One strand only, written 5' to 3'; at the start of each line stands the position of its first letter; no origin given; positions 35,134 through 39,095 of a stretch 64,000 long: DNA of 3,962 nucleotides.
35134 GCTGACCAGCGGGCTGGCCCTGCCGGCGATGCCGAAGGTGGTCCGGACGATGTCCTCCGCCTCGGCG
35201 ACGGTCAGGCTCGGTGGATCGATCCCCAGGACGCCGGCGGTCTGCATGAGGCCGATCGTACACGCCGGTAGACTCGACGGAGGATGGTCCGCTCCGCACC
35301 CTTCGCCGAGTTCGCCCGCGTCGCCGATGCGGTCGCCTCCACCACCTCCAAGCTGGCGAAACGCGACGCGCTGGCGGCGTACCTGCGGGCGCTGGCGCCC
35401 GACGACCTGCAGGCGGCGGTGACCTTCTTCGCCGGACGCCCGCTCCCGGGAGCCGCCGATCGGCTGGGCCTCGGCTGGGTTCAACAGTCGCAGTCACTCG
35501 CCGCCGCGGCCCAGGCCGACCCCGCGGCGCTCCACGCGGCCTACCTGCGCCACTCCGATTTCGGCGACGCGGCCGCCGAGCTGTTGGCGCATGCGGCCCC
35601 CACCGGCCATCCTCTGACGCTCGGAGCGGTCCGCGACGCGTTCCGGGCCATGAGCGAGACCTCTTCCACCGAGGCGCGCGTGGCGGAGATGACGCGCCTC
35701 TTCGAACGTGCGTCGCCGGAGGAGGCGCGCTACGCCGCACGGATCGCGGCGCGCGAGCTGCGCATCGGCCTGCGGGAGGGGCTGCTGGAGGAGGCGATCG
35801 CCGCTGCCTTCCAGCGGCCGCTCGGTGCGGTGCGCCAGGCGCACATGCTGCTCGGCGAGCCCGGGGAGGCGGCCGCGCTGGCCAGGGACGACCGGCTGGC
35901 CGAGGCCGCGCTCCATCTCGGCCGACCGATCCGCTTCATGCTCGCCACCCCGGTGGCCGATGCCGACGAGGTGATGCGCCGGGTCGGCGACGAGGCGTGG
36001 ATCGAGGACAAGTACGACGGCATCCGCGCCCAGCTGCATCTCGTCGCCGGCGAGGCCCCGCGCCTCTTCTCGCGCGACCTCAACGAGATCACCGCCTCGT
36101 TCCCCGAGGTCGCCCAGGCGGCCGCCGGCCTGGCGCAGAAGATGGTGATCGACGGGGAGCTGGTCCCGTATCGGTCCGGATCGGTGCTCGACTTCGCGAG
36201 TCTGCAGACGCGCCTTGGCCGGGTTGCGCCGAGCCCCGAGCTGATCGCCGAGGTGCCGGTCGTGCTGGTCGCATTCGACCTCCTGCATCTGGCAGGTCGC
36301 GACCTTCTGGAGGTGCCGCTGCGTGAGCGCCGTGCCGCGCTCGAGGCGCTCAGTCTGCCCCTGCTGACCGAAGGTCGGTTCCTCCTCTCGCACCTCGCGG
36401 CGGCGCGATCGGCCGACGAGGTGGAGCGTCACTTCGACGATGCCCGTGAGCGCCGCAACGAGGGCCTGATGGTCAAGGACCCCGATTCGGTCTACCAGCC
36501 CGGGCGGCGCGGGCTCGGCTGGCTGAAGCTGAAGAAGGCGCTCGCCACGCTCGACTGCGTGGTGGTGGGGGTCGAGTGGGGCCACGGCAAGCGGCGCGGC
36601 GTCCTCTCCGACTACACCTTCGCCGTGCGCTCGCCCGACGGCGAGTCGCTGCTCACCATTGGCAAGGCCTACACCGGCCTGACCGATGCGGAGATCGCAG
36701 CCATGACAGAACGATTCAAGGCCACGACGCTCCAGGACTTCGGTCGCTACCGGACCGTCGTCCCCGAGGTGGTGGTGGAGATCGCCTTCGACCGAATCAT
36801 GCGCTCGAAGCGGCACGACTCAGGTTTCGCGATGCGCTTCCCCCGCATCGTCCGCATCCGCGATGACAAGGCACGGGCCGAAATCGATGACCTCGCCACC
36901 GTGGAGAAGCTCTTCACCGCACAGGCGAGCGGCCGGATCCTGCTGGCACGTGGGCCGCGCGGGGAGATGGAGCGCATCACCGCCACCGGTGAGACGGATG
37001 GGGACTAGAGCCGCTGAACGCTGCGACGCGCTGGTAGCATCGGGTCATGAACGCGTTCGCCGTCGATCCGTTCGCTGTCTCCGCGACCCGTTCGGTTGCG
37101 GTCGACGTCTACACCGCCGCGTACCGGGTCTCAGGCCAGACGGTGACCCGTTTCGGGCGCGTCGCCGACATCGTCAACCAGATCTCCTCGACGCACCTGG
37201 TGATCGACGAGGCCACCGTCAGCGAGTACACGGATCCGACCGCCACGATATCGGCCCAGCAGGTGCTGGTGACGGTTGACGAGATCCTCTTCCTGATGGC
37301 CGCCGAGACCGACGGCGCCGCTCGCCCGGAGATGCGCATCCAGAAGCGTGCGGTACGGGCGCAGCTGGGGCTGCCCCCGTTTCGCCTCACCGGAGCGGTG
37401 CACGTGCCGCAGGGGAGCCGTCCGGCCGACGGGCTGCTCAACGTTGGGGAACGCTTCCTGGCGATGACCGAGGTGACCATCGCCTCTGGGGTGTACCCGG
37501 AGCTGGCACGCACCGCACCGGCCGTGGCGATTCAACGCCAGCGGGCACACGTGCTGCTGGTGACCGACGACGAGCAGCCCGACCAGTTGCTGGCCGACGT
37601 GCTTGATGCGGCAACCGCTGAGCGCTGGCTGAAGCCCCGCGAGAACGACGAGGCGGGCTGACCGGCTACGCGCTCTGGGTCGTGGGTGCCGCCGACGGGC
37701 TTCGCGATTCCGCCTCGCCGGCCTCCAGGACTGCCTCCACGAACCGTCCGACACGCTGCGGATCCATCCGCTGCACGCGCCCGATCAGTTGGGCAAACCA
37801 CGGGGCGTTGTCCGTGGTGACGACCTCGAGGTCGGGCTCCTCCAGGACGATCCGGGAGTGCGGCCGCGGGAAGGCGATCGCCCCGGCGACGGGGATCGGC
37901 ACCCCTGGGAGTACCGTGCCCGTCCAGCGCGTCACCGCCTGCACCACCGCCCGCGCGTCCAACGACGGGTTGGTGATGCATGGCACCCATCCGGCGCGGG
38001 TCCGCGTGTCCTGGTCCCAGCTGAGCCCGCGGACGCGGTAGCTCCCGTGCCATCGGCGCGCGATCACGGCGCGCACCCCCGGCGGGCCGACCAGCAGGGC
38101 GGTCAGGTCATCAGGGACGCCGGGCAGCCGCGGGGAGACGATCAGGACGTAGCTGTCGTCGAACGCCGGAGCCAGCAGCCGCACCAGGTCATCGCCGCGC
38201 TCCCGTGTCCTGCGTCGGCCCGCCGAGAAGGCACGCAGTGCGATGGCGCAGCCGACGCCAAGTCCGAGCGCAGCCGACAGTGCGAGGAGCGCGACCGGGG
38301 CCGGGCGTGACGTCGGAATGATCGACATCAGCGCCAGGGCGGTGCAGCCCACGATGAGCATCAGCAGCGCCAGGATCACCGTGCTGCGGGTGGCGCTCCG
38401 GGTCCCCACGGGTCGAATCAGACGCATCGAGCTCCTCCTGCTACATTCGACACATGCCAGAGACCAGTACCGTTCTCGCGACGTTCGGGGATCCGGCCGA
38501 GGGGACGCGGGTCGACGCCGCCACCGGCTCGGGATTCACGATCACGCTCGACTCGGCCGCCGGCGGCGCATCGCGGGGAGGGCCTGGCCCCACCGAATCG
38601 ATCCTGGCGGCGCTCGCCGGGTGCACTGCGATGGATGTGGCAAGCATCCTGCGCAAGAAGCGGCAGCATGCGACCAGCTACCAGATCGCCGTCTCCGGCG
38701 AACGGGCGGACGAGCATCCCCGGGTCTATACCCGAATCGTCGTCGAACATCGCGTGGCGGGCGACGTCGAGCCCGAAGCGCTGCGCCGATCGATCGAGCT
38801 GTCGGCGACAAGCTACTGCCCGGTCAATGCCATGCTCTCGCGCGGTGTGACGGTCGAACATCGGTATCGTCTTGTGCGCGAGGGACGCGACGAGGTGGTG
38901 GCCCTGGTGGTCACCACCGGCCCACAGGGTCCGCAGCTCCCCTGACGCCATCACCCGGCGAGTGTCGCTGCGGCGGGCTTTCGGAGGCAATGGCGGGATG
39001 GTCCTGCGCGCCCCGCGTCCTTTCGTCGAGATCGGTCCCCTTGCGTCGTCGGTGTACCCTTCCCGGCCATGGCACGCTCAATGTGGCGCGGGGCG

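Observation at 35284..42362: Atypical end-joining neighbourhood: LigB-type ligase, Ku, pseudo-LIG, CYTH and WYL regulator, with no LigD POL or PE domains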

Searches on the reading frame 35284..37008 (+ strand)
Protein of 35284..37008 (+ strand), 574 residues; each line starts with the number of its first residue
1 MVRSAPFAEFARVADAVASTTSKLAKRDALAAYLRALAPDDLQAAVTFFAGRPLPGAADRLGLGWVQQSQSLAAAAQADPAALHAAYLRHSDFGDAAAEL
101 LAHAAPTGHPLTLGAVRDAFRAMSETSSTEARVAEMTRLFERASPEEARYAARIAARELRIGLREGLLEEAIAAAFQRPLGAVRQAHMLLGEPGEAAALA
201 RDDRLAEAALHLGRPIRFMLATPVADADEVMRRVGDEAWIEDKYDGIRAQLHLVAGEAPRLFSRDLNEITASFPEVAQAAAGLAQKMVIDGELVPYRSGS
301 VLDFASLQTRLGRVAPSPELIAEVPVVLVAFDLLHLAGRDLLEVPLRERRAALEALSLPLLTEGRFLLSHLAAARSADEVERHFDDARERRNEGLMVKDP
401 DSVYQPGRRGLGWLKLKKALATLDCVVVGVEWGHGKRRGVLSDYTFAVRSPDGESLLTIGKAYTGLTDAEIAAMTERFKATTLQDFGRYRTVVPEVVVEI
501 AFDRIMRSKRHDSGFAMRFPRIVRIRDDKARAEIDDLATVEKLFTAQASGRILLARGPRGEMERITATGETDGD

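Call 3: search_protein_families(library=pfam, proteins=[window:35284-37008:+], max_evalue=0.01)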
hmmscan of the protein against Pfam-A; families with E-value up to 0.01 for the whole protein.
window:35284-37008:+ (574 aa): 4 families
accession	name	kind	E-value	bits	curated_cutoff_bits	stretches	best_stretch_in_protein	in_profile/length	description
PF01068.26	DNA_ligase_A_M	-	2.2e-43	148.8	26.2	1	219-417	2-204/204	ATP dependent DNA ligase domain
PF04675.19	DNA_ligase_A_N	-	3.1e-25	89.8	24.6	1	6-173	1-174/174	DNA ligase N terminus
PF04679.21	DNA_ligase_A_C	-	1.1e-12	48.6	27.5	1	437-529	1-94/94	ATP dependent DNA ligase C terminal region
PF09414.15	RNA_ligase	-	0.0019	18.8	27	1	237-416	2-170/171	RNA ligase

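Call 4: search_protein_families(library=ncbifam, proteins=[window:35284-37008:+], max_evalue=0.01)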
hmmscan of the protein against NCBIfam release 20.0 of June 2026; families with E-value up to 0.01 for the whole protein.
window:35284-37008:+ (574 aa): 13 families
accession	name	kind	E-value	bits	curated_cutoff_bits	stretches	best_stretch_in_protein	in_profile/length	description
NF006701.0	PRK09247.1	equivalog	3.5e-109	366.2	543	1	9-547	3-538/540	ATP-dependent DNA ligase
NF002868.0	PRK03180.1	equivalog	1.5e-106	357.1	641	1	7-544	3-506/509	ATP-dependent DNA ligase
TIGR04120.1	DNA_lig_bact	equivalog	5.8e-103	345.7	400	1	9-543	2-525/526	cisplatin damage response ATP-dependent DNA ligase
NF041331.1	LigA_Halo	equivalog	2.5e-101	339.9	830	1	7-543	3-550/552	ATP-dependent DNA ligase LigA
TIGR00574.1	dnl1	superfamily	1.4e-77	261.6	217.8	1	116-544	60-526/527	ATP-dependent DNA ligase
TIGR02779.1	NHEJ_ligase_lig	equivalog_domain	4.2e-44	151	227.75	1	235-534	13-300/302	non-homologous end-joining DNA ligase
NF007210.0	PRK09632.1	equivalog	2.9e-40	138.3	989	1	213-483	475-721/781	ATP-dependent DNA ligase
TIGR02776.1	NHEJ_ligase_prk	equivalog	1.3e-36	126.6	373.2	1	237-540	6-298/587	DNA ligase D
NF006078.0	PRK08224.1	equivalog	3.2e-31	108.5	296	1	213-436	6-216/350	ATP-dependent DNA ligase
NF004628.0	PRK05972.1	subfamily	3e-27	95.1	895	1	228-506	250-523/870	ATP-dependent DNA ligase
NF007211.0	PRK09633.1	equivalog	6.9e-23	80.9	774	1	235-510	15-290/610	DNA ligase D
NF005796.0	PRK07636.1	subfamily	2.1e-19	69.8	337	1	236-416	17-184/275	ATP-dependent DNA ligase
NF006592.0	PRK09125.1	equivalog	1.3e-09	37.5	200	1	238-466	46-243/283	DNA ligase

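Call 48: search_protein_families(library=padloc, proteins=[window:35284-37008:+], max_evalue=0.01)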
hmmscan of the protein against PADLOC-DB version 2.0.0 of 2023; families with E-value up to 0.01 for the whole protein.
window:35284-37008:+ (574 aa): 0 families

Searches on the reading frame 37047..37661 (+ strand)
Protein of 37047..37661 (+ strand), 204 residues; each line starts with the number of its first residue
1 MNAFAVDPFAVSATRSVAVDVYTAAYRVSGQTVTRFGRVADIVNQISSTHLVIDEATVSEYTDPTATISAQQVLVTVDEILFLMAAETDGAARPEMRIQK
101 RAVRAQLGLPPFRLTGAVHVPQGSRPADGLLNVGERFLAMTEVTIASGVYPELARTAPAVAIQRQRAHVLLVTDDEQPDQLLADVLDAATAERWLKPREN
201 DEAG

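Call 3: search_protein_families(library=pfam, proteins=[window:37047-37661:+], max_evalue=0.01)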
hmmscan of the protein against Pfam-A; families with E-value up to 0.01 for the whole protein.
window:37047-37661:+ (204 aa): 1 family
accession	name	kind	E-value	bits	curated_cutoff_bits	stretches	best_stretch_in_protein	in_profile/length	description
PF20660.2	DUF6812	-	3.2e-08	33.9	27.1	1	113-165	1-51/53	Family of unknown function (DUF6812)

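Call 4: search_protein_families(library=ncbifam, proteins=[window:37047-37661:+], max_evalue=0.01)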
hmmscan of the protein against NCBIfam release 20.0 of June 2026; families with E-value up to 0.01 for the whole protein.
window:37047-37661:+ (204 aa): 0 families

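Call 47: search_protein_families(library=pfam, proteins=[window:37047-37661:+], max_evalue=10)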
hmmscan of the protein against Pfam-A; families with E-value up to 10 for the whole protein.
window:37047-37661:+ (204 aa): 1 family
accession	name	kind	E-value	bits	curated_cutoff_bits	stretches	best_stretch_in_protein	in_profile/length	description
PF20660.2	DUF6812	-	3.2e-08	33.9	27.1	2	113-165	1-51/53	Family of unknown function (DUF6812)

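Call 48: search_protein_families(library=padloc, proteins=[window:37047-37661:+], max_evalue=0.01)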
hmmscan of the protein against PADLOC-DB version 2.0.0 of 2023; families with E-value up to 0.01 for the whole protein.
window:37047-37661:+ (204 aa): 0 families

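Call 83: find_homologous_proteins(query=window:37047-37661:+, max_evalue=0.001)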
Query window:37047-37661:+ (204 aa): 655 proteins with E <= 0.001 among 2008 candidates; the best 120 are listed.
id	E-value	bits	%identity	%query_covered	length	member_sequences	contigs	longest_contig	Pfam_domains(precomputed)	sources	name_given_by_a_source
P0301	2.2e-118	411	97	100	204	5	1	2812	PF20660.3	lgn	-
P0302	1.1e-113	396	92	100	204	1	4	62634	PF20660.3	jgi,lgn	jgi:hypothetical protein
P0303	1.4e-112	392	90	100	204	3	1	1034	PF20660.3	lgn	-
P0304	5.2e-112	390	90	100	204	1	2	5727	PF20660.3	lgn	-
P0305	2.7e-111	388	90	100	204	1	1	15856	PF20660.3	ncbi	ncbi:MAG: hypothetical protein ABIQ05_01185 [Candidatus Limnocylindria bacterium]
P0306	2.2e-110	385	89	100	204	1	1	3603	PF20660.3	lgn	-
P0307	2.7e-110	384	89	100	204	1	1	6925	PF20660.3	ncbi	-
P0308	4.1e-109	381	88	100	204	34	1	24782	PF20660.3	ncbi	ncbi:MAG: hypothetical protein WED12_03915 [Chloroflexota bacterium]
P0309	1.0e-105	370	86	100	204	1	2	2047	PF20660.3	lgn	-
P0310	1.3e-105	369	85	100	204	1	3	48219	PF20660.3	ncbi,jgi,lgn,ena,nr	ncbi:MAG: hypothetical protein OEW24_04750 [Chloroflexota bacterium]|nr:hypothetical protein [Chloro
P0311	3.9e-103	361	83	100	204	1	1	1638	PF20660.3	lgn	-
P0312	9.2e-103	360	82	100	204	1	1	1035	PF20660.3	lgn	-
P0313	2.5e-100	352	86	100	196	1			PF20660.3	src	-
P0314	4.8e-97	341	79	100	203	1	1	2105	PF20660.3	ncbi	ncbi:MAG: hypothetical protein ABIZ71_03015 [Gemmatimonadales bacterium]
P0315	7.8e-92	324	76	98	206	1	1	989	PF20660.3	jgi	jgi:hypothetical protein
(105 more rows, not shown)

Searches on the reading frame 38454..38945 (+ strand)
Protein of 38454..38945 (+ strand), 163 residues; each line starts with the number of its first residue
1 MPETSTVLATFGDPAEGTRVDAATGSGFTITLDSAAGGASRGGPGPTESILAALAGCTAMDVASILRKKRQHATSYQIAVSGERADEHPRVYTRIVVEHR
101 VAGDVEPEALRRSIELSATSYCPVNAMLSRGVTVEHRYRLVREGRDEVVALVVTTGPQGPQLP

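Call 3: search_protein_families(library=pfam, proteins=[window:38454-38945:+], max_evalue=0.01)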
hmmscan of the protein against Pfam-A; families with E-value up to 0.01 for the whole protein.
window:38454-38945:+ (163 aa): 1 family
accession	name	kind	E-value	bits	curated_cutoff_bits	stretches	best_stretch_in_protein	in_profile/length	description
PF02566.24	OsmC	-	1.2e-17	64.5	27.5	1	42-136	4-99/100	OsmC-like protein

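Call 4: search_protein_families(library=ncbifam, proteins=[window:38454-38945:+], max_evalue=0.01)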
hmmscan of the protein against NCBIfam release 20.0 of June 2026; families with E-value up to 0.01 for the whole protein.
window:38454-38945:+ (163 aa): 3 families
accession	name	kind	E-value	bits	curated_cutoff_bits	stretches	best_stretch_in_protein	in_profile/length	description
NF008009.0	PRK10738.1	equivalog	5.4e-23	81.4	138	1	22-141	15-132/134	OsmC family protein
TIGR03562.1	osmo_induc_OsmC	subfamily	0.00039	20.5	85.8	1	41-132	40-133/137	OsmC family peroxiredoxin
NF041052.1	OsmC_like_Se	domain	0.0019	18.1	95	1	26-139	21-141/144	OsmC-related (seleno)protein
